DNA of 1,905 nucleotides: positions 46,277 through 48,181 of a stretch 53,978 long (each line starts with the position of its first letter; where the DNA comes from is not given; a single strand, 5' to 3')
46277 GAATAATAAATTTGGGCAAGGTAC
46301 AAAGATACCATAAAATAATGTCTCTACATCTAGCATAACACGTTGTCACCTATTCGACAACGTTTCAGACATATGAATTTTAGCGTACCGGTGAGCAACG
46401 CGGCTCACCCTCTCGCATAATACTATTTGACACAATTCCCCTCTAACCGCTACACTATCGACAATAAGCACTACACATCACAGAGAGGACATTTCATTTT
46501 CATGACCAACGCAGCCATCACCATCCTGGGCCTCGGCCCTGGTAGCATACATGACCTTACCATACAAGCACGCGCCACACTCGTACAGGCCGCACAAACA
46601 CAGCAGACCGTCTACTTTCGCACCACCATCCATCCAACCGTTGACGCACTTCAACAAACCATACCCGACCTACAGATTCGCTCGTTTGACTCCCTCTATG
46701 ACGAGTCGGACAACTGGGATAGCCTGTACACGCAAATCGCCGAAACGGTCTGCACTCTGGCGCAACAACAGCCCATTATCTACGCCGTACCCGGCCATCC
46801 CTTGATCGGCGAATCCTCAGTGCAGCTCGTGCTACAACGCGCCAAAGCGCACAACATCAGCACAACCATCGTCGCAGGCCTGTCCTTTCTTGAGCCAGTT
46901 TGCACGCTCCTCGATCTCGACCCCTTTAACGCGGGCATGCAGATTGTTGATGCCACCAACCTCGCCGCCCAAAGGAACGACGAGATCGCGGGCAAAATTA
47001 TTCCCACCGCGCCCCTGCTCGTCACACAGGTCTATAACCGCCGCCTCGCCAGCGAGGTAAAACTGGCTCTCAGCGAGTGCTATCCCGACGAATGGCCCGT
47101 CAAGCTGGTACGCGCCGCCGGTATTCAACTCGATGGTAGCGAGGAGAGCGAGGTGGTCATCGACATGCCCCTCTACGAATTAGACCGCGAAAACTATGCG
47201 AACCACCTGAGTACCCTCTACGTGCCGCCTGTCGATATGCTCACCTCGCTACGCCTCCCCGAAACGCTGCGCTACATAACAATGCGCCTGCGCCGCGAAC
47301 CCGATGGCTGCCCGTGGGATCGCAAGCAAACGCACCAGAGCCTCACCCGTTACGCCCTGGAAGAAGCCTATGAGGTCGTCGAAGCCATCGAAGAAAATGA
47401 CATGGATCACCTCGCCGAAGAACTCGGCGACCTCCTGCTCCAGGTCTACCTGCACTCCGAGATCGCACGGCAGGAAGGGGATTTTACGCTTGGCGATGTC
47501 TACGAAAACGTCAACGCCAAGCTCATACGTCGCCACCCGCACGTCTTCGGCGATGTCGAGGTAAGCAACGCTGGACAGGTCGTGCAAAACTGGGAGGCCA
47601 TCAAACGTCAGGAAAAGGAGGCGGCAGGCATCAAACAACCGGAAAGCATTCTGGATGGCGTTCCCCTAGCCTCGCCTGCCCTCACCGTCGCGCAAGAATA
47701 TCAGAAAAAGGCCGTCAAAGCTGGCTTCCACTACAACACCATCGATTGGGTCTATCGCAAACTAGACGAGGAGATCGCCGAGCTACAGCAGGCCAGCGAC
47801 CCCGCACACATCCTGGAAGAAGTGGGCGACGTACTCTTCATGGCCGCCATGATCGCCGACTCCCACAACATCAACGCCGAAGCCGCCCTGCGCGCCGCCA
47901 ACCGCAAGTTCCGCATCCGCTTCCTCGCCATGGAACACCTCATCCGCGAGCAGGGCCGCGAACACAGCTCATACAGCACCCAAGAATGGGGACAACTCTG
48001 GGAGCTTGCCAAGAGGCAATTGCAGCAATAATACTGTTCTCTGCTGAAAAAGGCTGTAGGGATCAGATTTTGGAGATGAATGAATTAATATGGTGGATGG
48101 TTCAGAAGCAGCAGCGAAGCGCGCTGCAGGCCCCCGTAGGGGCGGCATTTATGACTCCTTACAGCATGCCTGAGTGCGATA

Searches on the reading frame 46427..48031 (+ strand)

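Call 15: search_protein_families(library=pfam, proteins=[window:46427-48031:+], max_evalue=0.00001)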
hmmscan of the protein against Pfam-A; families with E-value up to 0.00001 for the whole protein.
window:46427-48031:+ (534 aa): 3 families
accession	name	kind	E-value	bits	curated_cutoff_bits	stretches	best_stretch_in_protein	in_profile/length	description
PF03819.22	MazG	-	1.1e-34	119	22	1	301-374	1-74/74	MazG nucleotide pyrophosphohydrolase domain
PF00590.25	TP_methylase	-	3.3e-13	50.5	27.8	1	31-234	2-199/212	Tetrapyrrole (Corrin/Porphyrin) Methylases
PF01503.22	PRA-PH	-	6.6e-12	46.1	21.3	0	441-494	29-85/86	Phosphoribosyl-ATP pyrophosphohydrolase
